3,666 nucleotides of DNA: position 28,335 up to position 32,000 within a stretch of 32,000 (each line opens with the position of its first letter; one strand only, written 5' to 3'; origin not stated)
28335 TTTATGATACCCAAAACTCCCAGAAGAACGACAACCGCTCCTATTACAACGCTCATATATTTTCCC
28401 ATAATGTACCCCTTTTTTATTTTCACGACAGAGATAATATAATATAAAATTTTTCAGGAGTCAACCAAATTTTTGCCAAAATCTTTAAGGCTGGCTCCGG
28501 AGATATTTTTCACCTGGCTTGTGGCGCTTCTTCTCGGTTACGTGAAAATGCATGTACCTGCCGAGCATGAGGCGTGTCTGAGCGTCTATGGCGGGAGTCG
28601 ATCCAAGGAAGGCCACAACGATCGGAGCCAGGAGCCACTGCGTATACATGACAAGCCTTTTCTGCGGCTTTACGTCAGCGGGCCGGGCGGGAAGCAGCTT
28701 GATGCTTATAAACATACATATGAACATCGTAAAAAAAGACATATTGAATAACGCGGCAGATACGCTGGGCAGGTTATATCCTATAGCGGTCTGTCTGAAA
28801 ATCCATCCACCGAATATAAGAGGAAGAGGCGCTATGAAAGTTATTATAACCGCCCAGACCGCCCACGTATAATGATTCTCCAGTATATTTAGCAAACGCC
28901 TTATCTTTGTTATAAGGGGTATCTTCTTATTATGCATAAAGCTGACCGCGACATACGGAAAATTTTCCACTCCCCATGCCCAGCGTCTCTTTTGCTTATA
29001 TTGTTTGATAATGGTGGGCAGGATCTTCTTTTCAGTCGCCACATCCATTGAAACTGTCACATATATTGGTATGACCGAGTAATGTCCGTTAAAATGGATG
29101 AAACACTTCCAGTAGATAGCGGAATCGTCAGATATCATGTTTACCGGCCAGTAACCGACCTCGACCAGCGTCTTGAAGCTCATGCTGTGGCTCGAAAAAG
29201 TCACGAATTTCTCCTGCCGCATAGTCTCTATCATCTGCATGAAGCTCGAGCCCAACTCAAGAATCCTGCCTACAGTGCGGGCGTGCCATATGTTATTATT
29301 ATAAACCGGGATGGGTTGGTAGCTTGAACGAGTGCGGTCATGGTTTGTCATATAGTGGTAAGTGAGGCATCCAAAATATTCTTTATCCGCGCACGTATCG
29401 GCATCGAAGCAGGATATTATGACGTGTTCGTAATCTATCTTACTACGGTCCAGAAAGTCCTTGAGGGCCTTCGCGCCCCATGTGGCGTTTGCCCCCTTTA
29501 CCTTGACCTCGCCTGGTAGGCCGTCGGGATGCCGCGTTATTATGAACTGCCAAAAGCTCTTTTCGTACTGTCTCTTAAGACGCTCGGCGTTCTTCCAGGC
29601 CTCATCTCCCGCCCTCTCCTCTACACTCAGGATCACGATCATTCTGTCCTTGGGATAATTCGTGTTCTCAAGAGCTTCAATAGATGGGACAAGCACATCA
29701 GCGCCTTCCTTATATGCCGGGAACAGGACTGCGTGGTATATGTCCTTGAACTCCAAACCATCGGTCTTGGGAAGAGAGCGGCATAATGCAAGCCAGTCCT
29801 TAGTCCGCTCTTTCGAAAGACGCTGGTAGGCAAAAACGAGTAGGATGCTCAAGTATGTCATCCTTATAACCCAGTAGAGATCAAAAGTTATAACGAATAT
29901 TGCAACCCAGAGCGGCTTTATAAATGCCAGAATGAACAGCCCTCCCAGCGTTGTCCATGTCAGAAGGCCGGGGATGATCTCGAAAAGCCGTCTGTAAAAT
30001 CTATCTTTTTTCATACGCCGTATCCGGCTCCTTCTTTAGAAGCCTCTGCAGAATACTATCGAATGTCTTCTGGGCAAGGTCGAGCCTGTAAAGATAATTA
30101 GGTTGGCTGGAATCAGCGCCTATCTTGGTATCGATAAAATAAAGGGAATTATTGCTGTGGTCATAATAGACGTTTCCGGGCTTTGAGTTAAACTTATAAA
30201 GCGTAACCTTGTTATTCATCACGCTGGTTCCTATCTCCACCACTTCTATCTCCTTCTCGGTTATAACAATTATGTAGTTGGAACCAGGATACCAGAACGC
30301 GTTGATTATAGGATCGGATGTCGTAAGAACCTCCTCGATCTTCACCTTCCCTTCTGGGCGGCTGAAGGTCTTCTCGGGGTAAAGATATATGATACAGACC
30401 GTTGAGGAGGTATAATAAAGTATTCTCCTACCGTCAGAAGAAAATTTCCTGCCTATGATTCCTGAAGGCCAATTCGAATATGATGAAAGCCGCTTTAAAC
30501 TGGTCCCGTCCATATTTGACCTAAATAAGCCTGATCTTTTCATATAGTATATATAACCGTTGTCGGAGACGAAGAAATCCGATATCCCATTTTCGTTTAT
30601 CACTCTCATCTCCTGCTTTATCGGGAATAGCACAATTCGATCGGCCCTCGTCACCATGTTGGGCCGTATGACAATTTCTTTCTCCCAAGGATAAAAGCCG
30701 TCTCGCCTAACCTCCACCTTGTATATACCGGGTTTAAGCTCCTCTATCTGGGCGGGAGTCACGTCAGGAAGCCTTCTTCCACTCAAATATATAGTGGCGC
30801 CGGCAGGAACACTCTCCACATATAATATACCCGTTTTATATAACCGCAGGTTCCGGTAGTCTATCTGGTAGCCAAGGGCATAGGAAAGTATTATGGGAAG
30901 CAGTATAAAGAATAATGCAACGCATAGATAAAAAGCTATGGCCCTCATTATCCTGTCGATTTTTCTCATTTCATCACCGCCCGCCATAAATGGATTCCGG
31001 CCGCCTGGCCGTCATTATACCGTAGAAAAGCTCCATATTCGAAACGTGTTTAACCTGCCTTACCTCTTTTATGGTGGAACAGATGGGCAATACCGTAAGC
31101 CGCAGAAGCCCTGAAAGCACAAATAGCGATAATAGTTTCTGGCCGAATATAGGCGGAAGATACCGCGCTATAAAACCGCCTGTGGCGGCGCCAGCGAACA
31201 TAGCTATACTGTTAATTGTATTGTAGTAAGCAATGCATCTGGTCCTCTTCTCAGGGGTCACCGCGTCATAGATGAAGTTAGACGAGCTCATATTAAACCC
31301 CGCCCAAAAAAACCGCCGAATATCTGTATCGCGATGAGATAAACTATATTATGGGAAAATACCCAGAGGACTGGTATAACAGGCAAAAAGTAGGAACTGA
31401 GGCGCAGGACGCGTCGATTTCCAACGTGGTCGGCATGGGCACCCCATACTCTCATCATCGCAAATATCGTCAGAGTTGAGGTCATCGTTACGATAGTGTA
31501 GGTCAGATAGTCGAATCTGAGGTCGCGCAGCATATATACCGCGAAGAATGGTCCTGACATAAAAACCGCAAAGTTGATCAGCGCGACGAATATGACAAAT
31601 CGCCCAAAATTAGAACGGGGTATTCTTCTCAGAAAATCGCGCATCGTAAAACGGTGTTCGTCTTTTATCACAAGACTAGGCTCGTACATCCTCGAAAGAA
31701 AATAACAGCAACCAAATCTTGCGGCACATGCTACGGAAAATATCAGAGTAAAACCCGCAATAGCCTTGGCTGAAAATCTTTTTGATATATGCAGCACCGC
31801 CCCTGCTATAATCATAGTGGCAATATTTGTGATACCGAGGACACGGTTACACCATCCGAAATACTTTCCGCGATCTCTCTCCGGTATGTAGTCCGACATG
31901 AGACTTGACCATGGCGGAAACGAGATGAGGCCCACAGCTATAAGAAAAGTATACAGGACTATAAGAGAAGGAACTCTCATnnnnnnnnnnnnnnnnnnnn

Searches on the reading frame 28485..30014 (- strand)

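Call 67: search_protein_families(library=pfam, proteins=[window:28485-30014:-], max_evalue=0.01)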
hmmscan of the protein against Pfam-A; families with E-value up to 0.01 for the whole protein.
window:28485-30014:- (509 aa): 1 family
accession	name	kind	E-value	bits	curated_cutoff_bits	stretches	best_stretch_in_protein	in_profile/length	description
PF13632.12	Glyco_trans_2_3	-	8.5e-09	35.9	27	1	199-404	1-170/198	Glycosyl transferase family group 2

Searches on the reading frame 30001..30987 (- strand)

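Call 67: search_protein_families(library=pfam, proteins=[window:30001-30987:-], max_evalue=0.01)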
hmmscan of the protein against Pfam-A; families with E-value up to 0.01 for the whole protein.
window:30001-30987:- (328 aa): 2 families
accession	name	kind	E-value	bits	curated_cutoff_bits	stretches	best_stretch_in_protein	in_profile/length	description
PF08308.17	PEGA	-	2.7e-11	43.6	20.8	1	53-115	2-63/71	PEGA domain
PF13620.12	CarboxypepD_reg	-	0.0071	17.1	32.3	0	80-116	41-78/82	Carboxypeptidase regulatory-like domain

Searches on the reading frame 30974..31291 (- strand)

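Call 67: search_protein_families(library=pfam, proteins=[window:30974-31291:-], max_evalue=0.01)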
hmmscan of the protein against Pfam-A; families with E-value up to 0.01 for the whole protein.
window:30974-31291:- (105 aa): 1 family
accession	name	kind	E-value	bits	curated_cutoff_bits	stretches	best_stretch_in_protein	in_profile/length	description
PF07690.21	MFS_1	-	0.00053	19.5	33.4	1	3-65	106-162/347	Major Facilitator Superfamily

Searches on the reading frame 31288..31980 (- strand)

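Call 67: search_protein_families(library=pfam, proteins=[window:31288-31980:-], max_evalue=0.01)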
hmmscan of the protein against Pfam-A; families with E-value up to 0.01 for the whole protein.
window:31288-31980:- (230 aa): 2 families
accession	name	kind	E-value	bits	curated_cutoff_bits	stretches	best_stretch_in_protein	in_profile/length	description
PF07690.21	MFS_1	-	1.4e-13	50.9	33.4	1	4-226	86-309/347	Major Facilitator Superfamily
PF13347.12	MFS_2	-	0.0012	17.9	27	1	14-224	109-326/427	MFS/sugar transport protein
